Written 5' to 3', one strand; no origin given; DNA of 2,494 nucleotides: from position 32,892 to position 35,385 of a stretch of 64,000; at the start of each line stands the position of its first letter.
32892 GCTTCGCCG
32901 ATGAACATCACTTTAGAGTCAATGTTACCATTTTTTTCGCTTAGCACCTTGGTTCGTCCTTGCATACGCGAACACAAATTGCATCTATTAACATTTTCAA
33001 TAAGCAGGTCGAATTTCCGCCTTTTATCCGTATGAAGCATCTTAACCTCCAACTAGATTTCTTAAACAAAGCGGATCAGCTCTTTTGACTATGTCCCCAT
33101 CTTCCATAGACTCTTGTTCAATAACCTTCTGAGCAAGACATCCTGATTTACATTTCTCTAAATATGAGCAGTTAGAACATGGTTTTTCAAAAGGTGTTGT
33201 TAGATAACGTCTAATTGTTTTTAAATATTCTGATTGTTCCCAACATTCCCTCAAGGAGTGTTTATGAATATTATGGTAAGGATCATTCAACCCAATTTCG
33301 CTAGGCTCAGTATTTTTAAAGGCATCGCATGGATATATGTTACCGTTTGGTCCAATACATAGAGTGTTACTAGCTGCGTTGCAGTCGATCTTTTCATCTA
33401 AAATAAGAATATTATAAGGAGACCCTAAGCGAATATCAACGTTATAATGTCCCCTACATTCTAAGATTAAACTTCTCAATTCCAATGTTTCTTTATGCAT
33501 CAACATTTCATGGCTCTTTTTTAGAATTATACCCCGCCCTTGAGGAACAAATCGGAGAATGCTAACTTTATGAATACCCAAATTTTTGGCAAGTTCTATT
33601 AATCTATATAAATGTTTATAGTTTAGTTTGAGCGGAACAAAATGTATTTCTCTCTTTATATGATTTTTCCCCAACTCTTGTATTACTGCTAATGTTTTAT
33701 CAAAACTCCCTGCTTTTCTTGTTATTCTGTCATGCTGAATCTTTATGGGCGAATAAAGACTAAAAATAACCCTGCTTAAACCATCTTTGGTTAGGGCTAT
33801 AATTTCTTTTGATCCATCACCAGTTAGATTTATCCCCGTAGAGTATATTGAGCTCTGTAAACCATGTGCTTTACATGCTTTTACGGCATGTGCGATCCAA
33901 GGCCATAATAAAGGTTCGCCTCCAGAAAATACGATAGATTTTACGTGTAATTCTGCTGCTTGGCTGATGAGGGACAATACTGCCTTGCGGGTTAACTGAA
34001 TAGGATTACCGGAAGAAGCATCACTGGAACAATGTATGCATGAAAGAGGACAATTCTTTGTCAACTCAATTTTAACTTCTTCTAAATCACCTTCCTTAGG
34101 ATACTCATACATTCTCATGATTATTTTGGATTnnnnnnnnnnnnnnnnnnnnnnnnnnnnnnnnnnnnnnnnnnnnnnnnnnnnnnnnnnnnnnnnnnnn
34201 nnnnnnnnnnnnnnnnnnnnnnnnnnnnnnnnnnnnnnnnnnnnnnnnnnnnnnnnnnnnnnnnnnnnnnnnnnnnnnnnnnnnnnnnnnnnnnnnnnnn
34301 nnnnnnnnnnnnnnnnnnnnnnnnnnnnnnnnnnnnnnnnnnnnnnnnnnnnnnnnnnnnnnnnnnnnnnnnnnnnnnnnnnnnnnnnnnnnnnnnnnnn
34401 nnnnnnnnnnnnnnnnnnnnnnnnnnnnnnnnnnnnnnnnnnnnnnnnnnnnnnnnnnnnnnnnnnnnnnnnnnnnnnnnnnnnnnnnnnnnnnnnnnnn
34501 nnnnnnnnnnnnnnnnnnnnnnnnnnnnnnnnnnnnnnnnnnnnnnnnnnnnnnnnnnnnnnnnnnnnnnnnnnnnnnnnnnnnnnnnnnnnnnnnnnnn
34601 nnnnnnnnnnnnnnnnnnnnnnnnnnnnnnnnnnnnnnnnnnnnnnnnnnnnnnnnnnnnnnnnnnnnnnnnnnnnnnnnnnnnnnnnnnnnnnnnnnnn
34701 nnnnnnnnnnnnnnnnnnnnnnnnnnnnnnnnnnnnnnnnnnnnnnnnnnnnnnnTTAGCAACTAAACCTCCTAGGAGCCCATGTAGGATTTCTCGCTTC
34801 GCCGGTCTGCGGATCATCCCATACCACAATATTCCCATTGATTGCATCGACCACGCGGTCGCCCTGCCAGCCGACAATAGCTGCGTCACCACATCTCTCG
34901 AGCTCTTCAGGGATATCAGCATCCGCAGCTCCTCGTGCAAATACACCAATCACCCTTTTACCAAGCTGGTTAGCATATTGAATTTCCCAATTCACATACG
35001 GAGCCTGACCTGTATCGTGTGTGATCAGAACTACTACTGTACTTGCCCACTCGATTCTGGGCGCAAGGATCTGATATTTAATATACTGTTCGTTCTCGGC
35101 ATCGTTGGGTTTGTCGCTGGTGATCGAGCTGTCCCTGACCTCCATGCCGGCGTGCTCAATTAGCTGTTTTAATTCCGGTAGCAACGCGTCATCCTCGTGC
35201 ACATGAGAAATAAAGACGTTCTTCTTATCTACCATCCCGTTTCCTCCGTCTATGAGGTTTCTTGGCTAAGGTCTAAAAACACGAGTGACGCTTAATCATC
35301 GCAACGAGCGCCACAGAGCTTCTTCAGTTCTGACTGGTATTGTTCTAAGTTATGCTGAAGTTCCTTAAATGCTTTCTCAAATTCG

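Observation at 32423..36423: AT-rich six-gene cassette (TIR-like / unknown / TIR-like / Nmad2-like / radical SAM-SPASM / Fe-S UDG4-like): candidate undescribed conflict or DNA-modification system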

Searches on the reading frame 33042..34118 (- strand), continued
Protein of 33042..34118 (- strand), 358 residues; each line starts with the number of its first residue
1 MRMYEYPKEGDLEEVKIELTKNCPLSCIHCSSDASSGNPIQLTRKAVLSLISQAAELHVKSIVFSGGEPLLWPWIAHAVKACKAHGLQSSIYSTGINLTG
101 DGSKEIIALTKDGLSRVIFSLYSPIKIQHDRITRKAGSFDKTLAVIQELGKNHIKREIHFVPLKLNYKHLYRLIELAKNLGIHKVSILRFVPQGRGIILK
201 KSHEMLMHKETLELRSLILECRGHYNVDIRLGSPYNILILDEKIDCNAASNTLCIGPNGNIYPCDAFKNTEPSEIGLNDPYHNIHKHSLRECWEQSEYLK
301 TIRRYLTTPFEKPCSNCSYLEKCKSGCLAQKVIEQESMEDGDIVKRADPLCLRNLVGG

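Call 67: search_protein_families(library=pfam, proteins=[L089:5234-6004:+, L091:5415-6011:+, L092:2853-3692:+, L093:5219-5992:+, L094:5256-6008:+, L089:7076-8200:+, L093:8583-9815:+, L089:4377-4748:+], max_evalue=0.1)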
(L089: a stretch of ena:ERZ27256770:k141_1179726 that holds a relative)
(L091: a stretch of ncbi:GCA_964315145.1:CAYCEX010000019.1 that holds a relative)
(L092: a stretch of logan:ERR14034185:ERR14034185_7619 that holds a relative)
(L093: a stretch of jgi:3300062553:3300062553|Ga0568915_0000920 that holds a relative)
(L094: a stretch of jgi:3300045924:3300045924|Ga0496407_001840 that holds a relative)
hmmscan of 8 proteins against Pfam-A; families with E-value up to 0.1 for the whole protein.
L089:5234-6004:+ (256 aa): 1 family
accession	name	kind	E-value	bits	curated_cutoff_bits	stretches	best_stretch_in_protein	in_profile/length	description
PF00303.24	Thymidylat_synt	-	0.011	15.4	24.3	1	118-230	104-209/266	Thymidylate synthase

L091:5415-6011:+ (198 aa): 2 families
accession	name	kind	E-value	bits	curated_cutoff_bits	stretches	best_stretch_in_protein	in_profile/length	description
PF00303.24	Thymidylat_synt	-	0.0002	21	24.3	1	55-183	93-216/266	Thymidylate synthase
PF21312.3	ORC1_wHTH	-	0.081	13.6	24.3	0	60-94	17-51/114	Origin recognition complex subunit 1 C-terminal winged HTH domain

L092:2853-3692:+ (279 aa): 1 family
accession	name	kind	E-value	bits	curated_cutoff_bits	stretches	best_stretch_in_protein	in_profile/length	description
PF00303.24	Thymidylat_synt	-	0.00011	21.9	24.3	1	53-264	77-216/266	Thymidylate synthase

L093:5219-5992:+ (257 aa): 1 family
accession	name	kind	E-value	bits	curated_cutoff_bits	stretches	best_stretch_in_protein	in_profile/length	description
PF00303.24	Thymidylat_synt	-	0.023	14.3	24.3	1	106-225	104-201/266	Thymidylate synthase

L094:5256-6008:+ (250 aa): 0 families

L089:7076-8200:+ (374 aa): 2 families
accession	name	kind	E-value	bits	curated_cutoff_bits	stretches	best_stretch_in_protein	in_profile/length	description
PF03167.25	UDG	-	4e-25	89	24.3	1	37-182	3-128/141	Uracil DNA glycosylase superfamily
PF13274.11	SocA_Panacea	-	1.6e-07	32.6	25.7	1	241-340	1-107/113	Antitoxin SocA-like, Panacea domain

L093:8583-9815:+ (410 aa): 1 family
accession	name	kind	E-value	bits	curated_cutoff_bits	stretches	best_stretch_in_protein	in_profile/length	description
PF08570.15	DUF1761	-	0.0057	17.4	31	1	10-73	34-90/123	Protein of unknown function (DUF1761)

L089:4377-4748:+ (123 aa): 0 families

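Call 71: find_encoding_contigs(protein=P0200, flank=6000, max_places=2)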
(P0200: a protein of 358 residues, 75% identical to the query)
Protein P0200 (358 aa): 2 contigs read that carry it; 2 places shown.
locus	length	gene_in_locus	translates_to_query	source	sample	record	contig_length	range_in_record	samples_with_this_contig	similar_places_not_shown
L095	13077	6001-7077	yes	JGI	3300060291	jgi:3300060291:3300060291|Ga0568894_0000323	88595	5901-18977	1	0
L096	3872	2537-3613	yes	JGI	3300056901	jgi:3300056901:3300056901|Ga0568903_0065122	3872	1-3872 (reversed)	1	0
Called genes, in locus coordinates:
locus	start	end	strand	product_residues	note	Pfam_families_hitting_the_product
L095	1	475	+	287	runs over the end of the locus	PF26305:CD_NTase_C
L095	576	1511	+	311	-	PF18731:HEPN_Swt1 (weak)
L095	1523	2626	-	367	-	-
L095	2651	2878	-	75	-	-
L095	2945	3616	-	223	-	-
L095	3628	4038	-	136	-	-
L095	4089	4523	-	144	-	-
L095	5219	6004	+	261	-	-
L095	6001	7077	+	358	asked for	PF04055:Radical_SAM, PF13186:SPASM (weak)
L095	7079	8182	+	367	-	PF03167:UDG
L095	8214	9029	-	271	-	-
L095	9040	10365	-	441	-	PF01555:N6_N4_Mtase, PF01170:UPF0020 (faint), PF08241:Methyltransf_11 (faint)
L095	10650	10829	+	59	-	-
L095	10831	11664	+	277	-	PF02086:MethyltransfD12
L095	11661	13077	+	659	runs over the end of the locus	PF01935:DUF87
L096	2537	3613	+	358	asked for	PF04055:Radical_SAM, PF13186:SPASM (weak)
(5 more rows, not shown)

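Call 72: find_encoding_contigs(protein=P0251, flank=6000, max_places=2)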
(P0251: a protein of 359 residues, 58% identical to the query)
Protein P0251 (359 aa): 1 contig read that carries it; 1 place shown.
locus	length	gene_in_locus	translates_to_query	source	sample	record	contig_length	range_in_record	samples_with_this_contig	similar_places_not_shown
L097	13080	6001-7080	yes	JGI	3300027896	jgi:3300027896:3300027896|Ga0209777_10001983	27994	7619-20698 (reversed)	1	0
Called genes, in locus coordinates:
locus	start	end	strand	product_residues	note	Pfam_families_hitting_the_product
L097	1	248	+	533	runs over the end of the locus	PF13489:Methyltransf_23, PF13847:Methyltransf_31 (weak), PF08241:Methyltransf_11, PF08242:Methyltransf_12, PF13649:Methyltransf_25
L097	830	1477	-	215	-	PF01791:DeoC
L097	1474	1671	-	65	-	-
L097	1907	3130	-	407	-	PF19319:DUF5919 (weak)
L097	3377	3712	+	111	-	-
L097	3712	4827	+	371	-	PF01381:HTH_3, PF13560:HTH_31 (faint), PF06114:Peptidase_M78 (weak)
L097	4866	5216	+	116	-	-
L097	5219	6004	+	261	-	-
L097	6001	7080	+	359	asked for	PF04055:Radical_SAM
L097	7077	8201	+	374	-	PF03167:UDG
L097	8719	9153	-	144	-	-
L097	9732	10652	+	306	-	-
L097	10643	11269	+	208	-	-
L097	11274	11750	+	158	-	-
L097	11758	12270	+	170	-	-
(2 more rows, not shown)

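Call 74: search_solved_structures(query=A3, max_evalue=1, show_alignments=1)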
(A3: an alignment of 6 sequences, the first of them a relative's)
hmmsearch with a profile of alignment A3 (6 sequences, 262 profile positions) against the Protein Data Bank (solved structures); distinct sequences matched with E-value up to 1: 3.
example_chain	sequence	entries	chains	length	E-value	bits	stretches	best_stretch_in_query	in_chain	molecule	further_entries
7n1j_B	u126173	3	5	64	0.62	12.7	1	109-156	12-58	Binder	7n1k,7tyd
7jh5_A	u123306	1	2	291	0.78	12.4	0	14-51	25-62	Co-LOCKR: de novo designed protein switch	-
1zxk_A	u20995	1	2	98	0.81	12.3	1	121-171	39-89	Cadherin-8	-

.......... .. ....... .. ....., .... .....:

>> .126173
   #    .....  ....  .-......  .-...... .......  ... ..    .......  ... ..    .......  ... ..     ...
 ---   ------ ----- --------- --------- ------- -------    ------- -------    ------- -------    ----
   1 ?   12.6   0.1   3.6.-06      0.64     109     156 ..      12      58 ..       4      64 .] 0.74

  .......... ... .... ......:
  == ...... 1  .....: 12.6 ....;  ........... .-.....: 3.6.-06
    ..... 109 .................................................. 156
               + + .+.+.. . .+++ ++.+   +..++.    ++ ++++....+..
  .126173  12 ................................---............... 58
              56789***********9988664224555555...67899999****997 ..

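Call 106: find_related_loci(query=A4, collection=viral_contigs, flank=6000)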
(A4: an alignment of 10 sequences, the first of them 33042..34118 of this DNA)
Query A4 (358 aa) in viral_contigs; peptide patterns used: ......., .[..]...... (x = any residue, [..] = any of these).
23 stretches matched a pattern, but none encodes a relative of the query by tblastn (E <= 1e-3).

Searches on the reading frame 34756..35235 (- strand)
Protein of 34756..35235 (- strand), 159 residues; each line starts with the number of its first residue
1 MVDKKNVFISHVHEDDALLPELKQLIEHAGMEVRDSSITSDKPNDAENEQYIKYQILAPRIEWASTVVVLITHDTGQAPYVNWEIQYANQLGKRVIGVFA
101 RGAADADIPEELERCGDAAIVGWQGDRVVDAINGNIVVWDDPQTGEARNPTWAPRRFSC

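Call 3: search_protein_families(library=pfam, proteins=[window:34756-35235:-], max_evalue=0.1)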
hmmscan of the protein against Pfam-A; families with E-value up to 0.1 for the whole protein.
window:34756-35235:- (159 aa): 2 families
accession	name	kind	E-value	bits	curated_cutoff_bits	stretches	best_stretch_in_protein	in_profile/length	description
PF08937.16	ThsB_TIR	-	7.1e-19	68.5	21.2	1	8-102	1-97/100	Thoeris protein ThsB, TIR-like domain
PF13676.11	TIR_2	-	8.5e-07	29.9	28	1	7-109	1-98/122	TIR domain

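Call 4: search_protein_families(library=ncbifam, proteins=[window:34756-35235:-], max_evalue=0.1)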
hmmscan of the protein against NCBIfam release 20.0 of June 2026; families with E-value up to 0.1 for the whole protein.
window:34756-35235:- (159 aa): 2 families
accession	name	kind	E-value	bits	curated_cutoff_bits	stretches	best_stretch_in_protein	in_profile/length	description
TIGR00274.1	TIGR00274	equivalog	0.039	13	302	1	66-101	128-162/291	N-acetylmuramic acid 6-phosphate etherase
NF009222.0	PRK12570.1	subfamily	0.084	11.7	255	1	46-98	120-171/307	N-acetylmuramic acid 6-phosphate etherase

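Call 5: search_protein_families(library=padloc, proteins=[window:34756-35235:-], max_evalue=0.1)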
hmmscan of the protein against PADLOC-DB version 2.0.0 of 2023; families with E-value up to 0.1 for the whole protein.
window:34756-35235:- (159 aa): 13 families
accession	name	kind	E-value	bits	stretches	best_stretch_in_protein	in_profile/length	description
PDLC00418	ThsB1|ThsB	-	2e-53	178.4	1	2-147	2-145/155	TIR-like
PDLC00436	ThsB1|ThsB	-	6.1e-10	36.9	1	4-90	35-118/183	TIR-like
PDLC00431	ThsB1|ThsB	-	3.8e-07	28.7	1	49-105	49-104/162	TIR-like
PDLC00419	ThsB1|ThsB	-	5.5e-07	27.5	1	4-89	27-109/165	TIR-like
PDLC04688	PDC-M50B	-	6.2e-07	27.8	1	5-99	3-99/162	-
PDLC00433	ThsB1|ThsB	-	1.4e-06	26.4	1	4-100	2-96/164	TIR-like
PDLC00426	ThsB1|ThsB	-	3.8e-06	24.4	1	6-96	239-329/352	TIR-like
PDLC00425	ThsB1|ThsB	-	1.3e-05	22.4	1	4-110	251-357/389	TIR-like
PDLC00423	ThsB1|ThsB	-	3e-05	21.8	1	3-90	34-119/190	TIR-like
PDLC00422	ThsB1|ThsB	-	4.6e-05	21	1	4-98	40-133/194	TIR-like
PDLC00429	ThsB1|ThsB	-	0.00017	19.7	1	44-112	46-117/167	TIR-like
PDLC02012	SAVED5--SAVED_TIR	-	0.0071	13.5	1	6-86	15-89/404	-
PDLC03825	spbK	-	0.026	12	1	4-40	148-184/308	-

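Call 75: search_solved_structures(query=window:34756-35235:-, max_evalue=0.1, show_alignments=2)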
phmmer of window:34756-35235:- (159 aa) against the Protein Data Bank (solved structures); distinct sequences matched with E-value up to 0.1: 1.
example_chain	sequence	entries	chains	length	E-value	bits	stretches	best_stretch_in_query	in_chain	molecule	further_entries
8wcf_A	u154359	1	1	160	0.0053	20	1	4-100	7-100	Molecular chaperone Tir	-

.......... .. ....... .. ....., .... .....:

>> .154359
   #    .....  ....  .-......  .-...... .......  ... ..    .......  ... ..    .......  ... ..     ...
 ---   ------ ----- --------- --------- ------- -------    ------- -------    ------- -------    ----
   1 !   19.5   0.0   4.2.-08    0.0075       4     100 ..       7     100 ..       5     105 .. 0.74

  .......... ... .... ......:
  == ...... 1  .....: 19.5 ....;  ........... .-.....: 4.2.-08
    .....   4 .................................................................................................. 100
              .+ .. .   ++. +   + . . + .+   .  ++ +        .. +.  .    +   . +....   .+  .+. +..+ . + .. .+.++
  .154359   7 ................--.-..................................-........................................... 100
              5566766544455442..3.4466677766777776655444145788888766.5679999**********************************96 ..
